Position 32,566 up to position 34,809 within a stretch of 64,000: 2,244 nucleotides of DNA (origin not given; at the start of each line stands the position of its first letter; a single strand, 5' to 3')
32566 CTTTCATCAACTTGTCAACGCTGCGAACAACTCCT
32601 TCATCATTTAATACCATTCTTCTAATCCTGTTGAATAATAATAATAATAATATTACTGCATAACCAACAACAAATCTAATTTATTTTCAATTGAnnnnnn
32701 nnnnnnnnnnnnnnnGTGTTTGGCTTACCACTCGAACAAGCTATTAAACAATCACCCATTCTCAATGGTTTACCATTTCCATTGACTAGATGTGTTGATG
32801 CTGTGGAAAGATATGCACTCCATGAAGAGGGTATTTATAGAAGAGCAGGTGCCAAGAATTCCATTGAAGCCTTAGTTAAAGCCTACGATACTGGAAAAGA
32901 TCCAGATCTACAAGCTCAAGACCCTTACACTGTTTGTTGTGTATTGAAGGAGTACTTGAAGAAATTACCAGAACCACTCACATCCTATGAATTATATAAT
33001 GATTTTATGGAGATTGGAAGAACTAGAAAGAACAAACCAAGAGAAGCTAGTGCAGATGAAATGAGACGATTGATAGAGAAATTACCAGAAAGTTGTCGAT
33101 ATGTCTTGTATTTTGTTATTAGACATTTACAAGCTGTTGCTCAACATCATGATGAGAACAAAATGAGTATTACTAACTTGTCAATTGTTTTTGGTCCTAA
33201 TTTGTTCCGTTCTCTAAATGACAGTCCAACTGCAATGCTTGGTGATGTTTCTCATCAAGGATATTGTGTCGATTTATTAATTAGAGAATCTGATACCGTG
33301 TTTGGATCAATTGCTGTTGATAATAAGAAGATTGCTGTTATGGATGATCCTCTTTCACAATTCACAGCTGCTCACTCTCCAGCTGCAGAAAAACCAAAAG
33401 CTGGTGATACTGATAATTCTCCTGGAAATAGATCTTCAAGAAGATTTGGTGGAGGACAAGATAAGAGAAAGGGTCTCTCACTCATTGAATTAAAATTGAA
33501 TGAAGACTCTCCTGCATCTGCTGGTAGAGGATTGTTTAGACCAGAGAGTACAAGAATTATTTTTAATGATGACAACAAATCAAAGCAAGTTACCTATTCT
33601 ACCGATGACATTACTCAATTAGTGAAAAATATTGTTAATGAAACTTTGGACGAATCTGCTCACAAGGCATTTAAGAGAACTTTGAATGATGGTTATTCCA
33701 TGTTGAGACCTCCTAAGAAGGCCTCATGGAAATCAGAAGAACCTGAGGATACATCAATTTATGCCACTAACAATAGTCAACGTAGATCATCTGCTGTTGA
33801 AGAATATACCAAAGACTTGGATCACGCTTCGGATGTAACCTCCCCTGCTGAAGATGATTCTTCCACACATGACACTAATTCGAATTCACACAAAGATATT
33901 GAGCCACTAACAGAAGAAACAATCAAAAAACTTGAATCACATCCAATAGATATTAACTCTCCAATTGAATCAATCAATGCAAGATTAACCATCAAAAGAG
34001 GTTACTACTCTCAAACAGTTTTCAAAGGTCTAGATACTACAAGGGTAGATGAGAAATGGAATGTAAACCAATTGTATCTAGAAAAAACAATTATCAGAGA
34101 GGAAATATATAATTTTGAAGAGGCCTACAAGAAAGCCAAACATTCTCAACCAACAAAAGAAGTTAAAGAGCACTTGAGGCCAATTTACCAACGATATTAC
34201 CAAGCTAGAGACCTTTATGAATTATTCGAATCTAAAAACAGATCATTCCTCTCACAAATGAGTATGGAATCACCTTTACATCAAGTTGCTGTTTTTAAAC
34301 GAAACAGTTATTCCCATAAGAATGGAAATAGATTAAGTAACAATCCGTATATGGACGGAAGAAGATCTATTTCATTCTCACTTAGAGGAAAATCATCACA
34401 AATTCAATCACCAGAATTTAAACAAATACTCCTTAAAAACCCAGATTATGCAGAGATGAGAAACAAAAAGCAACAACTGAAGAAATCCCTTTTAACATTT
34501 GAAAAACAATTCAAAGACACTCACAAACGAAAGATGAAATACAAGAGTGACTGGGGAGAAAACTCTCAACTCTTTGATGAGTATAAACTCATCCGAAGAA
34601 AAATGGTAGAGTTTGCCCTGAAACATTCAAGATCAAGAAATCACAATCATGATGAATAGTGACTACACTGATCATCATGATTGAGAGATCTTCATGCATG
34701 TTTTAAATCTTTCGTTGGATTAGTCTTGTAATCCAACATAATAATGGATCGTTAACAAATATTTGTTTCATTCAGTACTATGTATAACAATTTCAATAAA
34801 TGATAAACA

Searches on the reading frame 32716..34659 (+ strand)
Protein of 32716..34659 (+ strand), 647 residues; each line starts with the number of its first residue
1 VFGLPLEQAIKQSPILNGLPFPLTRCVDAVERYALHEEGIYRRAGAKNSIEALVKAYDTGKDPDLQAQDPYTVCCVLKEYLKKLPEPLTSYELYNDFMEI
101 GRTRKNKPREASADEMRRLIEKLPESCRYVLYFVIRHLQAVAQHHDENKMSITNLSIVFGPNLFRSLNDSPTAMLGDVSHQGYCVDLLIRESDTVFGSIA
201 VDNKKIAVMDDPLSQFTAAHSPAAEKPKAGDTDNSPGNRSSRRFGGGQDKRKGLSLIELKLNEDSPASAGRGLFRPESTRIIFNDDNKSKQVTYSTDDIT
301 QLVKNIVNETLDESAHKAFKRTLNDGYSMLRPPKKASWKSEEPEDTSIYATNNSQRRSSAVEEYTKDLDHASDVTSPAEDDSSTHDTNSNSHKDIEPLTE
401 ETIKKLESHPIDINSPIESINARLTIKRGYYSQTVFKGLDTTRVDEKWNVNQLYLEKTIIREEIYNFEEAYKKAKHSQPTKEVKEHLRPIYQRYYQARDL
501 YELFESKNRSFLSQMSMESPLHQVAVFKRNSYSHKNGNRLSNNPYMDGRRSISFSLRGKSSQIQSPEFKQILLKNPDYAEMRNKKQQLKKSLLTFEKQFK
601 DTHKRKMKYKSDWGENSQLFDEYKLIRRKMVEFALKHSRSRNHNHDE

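Call 11: search_protein_families(library=pfam, proteins=[window:32716-34659:+], max_evalue=0.001)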
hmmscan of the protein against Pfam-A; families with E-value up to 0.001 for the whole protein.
window:32716-34659:+ (647 aa): 1 family
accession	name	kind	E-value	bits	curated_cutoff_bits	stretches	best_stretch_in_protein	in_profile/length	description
PF00620.32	RhoGAP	-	1.4e-44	152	24.5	1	20-166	1-146/148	RhoGAP domain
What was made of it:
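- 32175..34659 (+): RhoGAP gene; downstream tandem neighbour. The start at 32175, with a tiny first exon followed by GTAAGT, is inferred. RhoGAP PF00620, E=1.4e-44, on ORF 32716-34659 (call 11).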
